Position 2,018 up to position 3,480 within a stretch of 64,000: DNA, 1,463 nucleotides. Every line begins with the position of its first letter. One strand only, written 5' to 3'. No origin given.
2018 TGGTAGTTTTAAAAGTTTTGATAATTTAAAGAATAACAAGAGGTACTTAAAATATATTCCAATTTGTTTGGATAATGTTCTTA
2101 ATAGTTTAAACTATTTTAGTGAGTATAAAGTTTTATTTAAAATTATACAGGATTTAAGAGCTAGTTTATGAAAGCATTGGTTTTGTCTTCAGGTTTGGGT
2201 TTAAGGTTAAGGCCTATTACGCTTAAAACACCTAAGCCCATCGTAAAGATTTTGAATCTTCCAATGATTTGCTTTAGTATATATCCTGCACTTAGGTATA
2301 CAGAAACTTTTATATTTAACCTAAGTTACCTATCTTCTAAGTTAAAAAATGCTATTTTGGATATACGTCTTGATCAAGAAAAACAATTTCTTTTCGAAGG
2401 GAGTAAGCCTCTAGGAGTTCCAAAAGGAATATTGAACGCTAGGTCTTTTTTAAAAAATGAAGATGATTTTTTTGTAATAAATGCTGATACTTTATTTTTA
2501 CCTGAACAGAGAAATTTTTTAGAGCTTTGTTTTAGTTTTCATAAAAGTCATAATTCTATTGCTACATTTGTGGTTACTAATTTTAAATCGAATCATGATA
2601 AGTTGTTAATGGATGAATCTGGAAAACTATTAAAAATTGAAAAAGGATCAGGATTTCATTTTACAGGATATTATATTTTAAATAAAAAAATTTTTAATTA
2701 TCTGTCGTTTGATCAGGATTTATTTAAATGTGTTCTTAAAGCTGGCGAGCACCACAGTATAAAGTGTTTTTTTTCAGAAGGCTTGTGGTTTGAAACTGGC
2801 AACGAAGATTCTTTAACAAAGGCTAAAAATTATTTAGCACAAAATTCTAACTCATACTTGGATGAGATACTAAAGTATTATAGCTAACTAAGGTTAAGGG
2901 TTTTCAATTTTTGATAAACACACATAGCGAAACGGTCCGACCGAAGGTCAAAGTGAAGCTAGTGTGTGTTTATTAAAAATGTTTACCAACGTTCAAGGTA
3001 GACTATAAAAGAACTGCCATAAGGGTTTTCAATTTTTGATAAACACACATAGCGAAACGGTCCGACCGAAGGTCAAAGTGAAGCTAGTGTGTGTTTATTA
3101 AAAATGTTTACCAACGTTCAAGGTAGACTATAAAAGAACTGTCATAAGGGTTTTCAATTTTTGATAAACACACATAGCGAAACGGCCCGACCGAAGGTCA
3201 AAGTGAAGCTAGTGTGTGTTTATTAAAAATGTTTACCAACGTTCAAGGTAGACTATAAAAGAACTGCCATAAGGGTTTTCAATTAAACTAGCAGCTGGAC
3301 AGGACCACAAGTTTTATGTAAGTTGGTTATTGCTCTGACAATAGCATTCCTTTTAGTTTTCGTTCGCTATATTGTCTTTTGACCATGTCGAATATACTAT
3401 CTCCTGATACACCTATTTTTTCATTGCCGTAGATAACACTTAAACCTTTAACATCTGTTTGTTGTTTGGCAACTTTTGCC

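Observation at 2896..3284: Near-identical 125-bp triplet array of a modular hairpin repeat that recurs throughout the window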

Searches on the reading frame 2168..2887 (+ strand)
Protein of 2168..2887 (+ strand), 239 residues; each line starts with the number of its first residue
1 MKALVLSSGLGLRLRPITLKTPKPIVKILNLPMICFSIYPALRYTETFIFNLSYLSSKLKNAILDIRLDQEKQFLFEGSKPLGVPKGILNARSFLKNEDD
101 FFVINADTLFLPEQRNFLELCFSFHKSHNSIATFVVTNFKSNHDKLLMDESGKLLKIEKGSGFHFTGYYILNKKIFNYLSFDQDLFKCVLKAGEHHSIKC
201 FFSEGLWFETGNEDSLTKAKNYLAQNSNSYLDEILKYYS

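Call 10: find_encoding_contigs(protein=window:2168-2887:+, flank=10000, max_places=10)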
Protein window:2168-2887:+ (239 aa): 1 contig read that carries it; 1 place shown.
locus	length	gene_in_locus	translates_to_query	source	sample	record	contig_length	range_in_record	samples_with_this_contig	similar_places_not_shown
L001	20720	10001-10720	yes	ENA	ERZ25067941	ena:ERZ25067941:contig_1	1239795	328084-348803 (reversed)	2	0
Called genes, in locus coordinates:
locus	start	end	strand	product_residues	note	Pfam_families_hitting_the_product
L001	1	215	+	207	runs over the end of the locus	PF13175:AAA_15 (weak), PF13555:AAA_29 (weak), PF00005:ABC_tran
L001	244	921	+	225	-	-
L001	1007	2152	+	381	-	PF05201:GlutR_N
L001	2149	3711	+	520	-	PF01379:Porphobil_deam, PF02602:HEM4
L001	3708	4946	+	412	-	PF00202:Aminotran_3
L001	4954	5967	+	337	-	PF01208:URO-D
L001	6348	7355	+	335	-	PF04909:Amidohydro_2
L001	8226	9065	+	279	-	-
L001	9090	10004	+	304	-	PF01636:APH, PF02958:EcKL (weak)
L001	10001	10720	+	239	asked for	PF00483:NTP_transferase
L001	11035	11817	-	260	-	-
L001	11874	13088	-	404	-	-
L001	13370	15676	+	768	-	PF13583:Reprolysin_4, PF13688:Reprolysin_5, PF13582:Reprolysin_3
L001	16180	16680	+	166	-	-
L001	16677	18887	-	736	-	PF11741:AMIN, PF07660:STN (weak), PF03958:Secretin_N, PF00263:Secretin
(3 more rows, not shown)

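Call 11: search_protein_families(library=pfam, proteins=[window:2168-2887:+])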
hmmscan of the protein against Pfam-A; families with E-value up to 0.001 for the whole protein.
window:2168-2887:+ (239 aa): 1 family
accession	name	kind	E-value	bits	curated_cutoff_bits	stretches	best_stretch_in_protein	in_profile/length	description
PF00483.29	NTP_transferase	-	8.7e-15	55.4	21.2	1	2-225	1-244/245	Nucleotidyl transferase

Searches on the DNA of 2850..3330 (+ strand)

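Call 32: search_rna_families(source=window, start=2850, end=3330, threshold=evalue, max_evalue=10)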
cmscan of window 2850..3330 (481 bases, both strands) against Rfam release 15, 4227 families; matches with E-value up to 10: 12.
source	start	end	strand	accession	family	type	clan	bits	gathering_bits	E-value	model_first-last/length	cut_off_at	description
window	2908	3104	+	RF04128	MIR8562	Gene; miRNA;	-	24.3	211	0.023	1-242/242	no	MIR8562 microRNA precursor family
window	2893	3008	-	RF01692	Bacteroid-trp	Cis-reg; leader;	-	23.4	49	3.2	1-131/131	no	Bacteroidete tryptophan peptide leader RNA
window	3018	3133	-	RF01692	Bacteroid-trp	Cis-reg; leader;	-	22.5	49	4.7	1-131/131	no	Bacteroidete tryptophan peptide leader RNA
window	3143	3258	-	RF01692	Bacteroid-trp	Cis-reg; leader;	-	22.4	49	5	1-131/131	no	Bacteroidete tryptophan peptide leader RNA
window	2903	2985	+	RF03926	MIR1435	Gene; miRNA;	-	19.3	94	2.6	1-186/186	no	MIR1435 microRNA precursor family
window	3028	3110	+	RF03926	MIR1435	Gene; miRNA;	-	19.3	94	2.6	1-186/186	no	MIR1435 microRNA precursor family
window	3153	3235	+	RF03926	MIR1435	Gene; miRNA;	-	19.3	94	2.7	1-186/186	no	MIR1435 microRNA precursor family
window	3158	3229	+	RF04128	MIR8562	Gene; miRNA;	-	17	211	0.95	1-242/242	no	MIR8562 microRNA precursor family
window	2909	3109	+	RF03532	SQ2397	Cis-reg;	-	14.9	100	4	1-243/243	no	Cis-regulator of HTH transcription factor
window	2908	3104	-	RF04128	MIR8562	Gene; miRNA;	-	14.5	211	3.5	1-242/242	no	MIR8562 microRNA precursor family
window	3158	3229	-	RF04128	MIR8562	Gene; miRNA;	-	13.6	211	5.6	1-242/242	no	MIR8562 microRNA precursor family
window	3015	3159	+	RF01446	S_pombe_snR95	Gene; snRNA; snoRNA; HACA-box;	-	13.3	60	4.1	1-222/222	no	small nucleolar RNA snR95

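Call 46: build_rna_model(alignment_id=A1)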
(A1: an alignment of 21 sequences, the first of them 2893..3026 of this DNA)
Model R1 built from alignment A1 (21 sequences, 139 columns); structure: RNAalifold consensus.
model positions 135; base pairs 22; branch points 0; effective number of sequences 2.29; information 0.59 bits per position. Calibrated on 0.2 Mb of random sequence (short: E-values are rough).
structure used (alignment columns):
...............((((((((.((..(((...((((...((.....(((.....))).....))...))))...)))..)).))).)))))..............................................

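Call 47: search_with_rna_model(model_id=R1, sources=[window, L001, L012, L013, L014, L015, L016], max_evalue=1, make_alignment=true)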
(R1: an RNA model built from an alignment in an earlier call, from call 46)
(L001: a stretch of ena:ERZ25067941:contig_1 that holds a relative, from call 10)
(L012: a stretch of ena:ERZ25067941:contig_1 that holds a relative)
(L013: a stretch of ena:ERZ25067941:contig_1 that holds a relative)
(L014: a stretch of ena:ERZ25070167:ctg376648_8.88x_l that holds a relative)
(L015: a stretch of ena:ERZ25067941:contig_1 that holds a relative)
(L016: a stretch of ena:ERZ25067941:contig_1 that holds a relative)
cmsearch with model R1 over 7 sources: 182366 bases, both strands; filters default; matches with E-value up to 1: 51.
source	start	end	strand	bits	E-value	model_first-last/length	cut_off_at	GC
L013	13700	13832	-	142.6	2e-29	1-135/135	no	0.38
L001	7600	7734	+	139.9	8.3e-29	1-135/135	no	0.41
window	63656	63791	-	135.7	7.1e-28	1-135/135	no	0.38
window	9326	9460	-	132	5e-27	1-135/135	no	0.4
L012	16777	16912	+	131.3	7.1e-27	1-135/135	no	0.4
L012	10761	10896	-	131.3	7.2e-27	1-135/135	no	0.38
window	50654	50790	+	127.4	5.5e-26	1-135/135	no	0.42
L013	7860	7996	-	127.4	5.5e-26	1-135/135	no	0.42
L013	13433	13564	-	126.9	7.1e-26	1-135/135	no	0.41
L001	15858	15984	-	124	3.4e-25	1-135/135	no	0.38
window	8373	8508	-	123.7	3.9e-25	1-135/135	no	0.4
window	2893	3026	+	122.5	7.3e-25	1-135/135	no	0.37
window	45086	45217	+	122.4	7.7e-25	1-135/135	no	0.39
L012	17151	17286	+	122.1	8.9e-25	1-135/135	no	0.4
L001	10726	10859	+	121.8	1.1e-24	1-135/135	no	0.38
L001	7476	7599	+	120.4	2.2e-24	1-135/135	no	0.41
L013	13565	13688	-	118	7.7e-24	1-135/135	no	0.39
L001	15986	16109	-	117.1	1.2e-23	1-135/135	no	0.4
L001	7352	7475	+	110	5e-22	1-135/135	no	0.39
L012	17026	17150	+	108.8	9e-22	1-135/135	no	0.39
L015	20921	21055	+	105.7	4.6e-21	1-135/135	no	0.41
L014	1769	1903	+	105.7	4.6e-21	1-135/135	no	0.41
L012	16655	16776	+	97.1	4.2e-19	1-135/135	no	0.41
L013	7618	7746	-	54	2.4e-09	1-135/135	no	0.37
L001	5950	6017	+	33.7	9.9e-05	1-135/135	no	0.31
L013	14929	15044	+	32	0.00024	1-135/135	no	0.34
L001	6131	6251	+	31.6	0.0003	1-135/135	no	0.32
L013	13601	13674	+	27.7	0.0023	15-89/135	no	0.36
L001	16022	16095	+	27.3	0.0028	15-89/135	no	0.41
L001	15897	15970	+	26.7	0.0039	15-89/135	no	0.36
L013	13746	13818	+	24.1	0.015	15-89/135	no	0.37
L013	7782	7855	+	23.7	0.019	15-89/135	no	0.39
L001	7448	7577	-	23.5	0.02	1-135/135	no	0.41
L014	1915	2035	+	23.2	0.024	1-135/135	no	0.35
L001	7363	7439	-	21.1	0.071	15-92/135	no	0.39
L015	18294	18368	-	18.2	0.32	1-135/135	no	0.39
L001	7849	7912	+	17.6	0.44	1-135/135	no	0.28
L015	20933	21009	-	17.5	0.46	15-90/135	no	0.38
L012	16791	16866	-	16.8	0.66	15-89/135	no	0.38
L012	17165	17240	-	16.8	0.66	15-89/135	no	0.38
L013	7648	7774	+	16.7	0.69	1-135/135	no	0.37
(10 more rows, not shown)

Alignment A2: 51 matches aligned to the model, 180 columns, each read 5' to 3' on its own strand. Consensus structure (alignment columns), stored with it:
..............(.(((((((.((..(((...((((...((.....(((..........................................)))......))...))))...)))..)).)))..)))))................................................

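Call 52: search_with_rna_model(model_id=R1, sources=[L017, L018, L019], max_evalue=0.1)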
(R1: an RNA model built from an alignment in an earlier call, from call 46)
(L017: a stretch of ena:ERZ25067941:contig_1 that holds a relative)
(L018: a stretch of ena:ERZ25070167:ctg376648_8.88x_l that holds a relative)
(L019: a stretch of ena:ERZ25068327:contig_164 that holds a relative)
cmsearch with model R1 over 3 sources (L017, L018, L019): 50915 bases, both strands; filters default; matches with E-value up to 0.1: 1.
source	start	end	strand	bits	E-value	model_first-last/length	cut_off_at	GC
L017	8793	8874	+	27.3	0.00077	1-135/135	no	0.38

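Call 59: search_with_rna_model(model_id=R1, sources=[L020], max_evalue=1, show_alignments=3)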
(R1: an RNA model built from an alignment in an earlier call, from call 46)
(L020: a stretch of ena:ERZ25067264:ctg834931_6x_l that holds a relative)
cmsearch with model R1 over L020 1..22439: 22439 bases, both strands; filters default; matches with E-value up to 1: 3.
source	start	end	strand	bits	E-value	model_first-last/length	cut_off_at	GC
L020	21829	21959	+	27.4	0.00033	1-135/135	no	0.42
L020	5892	5932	+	13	0.61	1-135/135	no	0.22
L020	10297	10343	+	12.5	0.8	1-135/135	no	0.32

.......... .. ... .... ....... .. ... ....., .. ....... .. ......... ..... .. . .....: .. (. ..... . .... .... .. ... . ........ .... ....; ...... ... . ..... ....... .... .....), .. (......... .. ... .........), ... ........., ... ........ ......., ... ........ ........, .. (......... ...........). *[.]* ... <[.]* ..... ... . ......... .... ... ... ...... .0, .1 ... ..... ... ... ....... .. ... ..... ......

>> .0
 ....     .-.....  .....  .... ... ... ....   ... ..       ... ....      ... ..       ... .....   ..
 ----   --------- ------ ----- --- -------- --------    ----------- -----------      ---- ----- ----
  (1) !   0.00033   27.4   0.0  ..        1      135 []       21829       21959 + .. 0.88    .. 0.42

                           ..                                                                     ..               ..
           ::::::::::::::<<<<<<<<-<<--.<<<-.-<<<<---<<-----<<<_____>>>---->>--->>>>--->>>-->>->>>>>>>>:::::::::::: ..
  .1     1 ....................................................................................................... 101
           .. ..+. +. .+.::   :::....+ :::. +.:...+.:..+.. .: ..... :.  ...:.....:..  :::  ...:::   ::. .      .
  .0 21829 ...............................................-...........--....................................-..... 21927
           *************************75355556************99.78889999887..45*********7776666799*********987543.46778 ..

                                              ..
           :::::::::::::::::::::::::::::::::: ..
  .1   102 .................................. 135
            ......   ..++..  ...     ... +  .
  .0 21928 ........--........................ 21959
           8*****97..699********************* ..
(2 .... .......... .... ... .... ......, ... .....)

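Call 63: search_with_rna_model(model_id=R1, sources=[window, L001, L012, L013, L014], max_evalue=1e-15, make_alignment=true)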
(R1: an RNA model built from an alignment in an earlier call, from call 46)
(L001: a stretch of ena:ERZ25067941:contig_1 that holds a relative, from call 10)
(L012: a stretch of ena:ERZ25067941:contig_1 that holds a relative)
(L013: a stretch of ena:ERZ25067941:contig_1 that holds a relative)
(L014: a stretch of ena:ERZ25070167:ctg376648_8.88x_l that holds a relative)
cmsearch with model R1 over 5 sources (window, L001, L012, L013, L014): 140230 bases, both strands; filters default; matches with E-value up to 1e-15: 25.
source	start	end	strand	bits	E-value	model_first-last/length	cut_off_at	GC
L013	13700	13832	-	142.6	1.6e-29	1-135/135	no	0.38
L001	7600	7734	+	139.9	6.4e-29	1-135/135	no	0.41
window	63656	63791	-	135.7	5.5e-28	1-135/135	no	0.38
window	9326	9460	-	132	3.9e-27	1-135/135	no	0.4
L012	16777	16912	+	131.3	5.5e-27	1-135/135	no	0.4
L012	10761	10896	-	131.3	5.6e-27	1-135/135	no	0.38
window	50654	50790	+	127.4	4.2e-26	1-135/135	no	0.42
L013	7860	7996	-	127.4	4.2e-26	1-135/135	no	0.42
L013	13433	13564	-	126.9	5.5e-26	1-135/135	no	0.41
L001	15858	15984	-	124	2.6e-25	1-135/135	no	0.38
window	8373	8508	-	123.7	3e-25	1-135/135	no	0.4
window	2893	3026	+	122.5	5.6e-25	1-135/135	no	0.37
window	45086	45217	+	122.4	6e-25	1-135/135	no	0.39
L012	17151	17286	+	122.1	6.8e-25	1-135/135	no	0.4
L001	10726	10859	+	121.8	8.1e-25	1-135/135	no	0.38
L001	7476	7599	+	120.4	1.7e-24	1-135/135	no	0.41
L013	13565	13688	-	118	5.9e-24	1-135/135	no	0.39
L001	15986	16109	-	117.1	9.3e-24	1-135/135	no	0.4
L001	7352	7475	+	110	3.9e-22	1-135/135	no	0.39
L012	17026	17150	+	108.8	6.9e-22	1-135/135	no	0.39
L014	1769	1903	+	105.7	3.5e-21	1-135/135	no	0.41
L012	16655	16776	+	97.1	3.2e-19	1-135/135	no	0.41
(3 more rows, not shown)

Alignment A3: 25 matches aligned to the model, 138 columns, each read 5' to 3' on its own strand. Consensus structure (alignment columns), stored with it:
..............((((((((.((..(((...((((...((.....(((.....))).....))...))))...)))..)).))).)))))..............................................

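Call 73: search_dna_similar(query=window:2890-3290:+, collection=plasmids, mode=distant, max_evalue=0.001)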
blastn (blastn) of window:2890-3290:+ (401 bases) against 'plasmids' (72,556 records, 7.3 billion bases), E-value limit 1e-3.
No match.
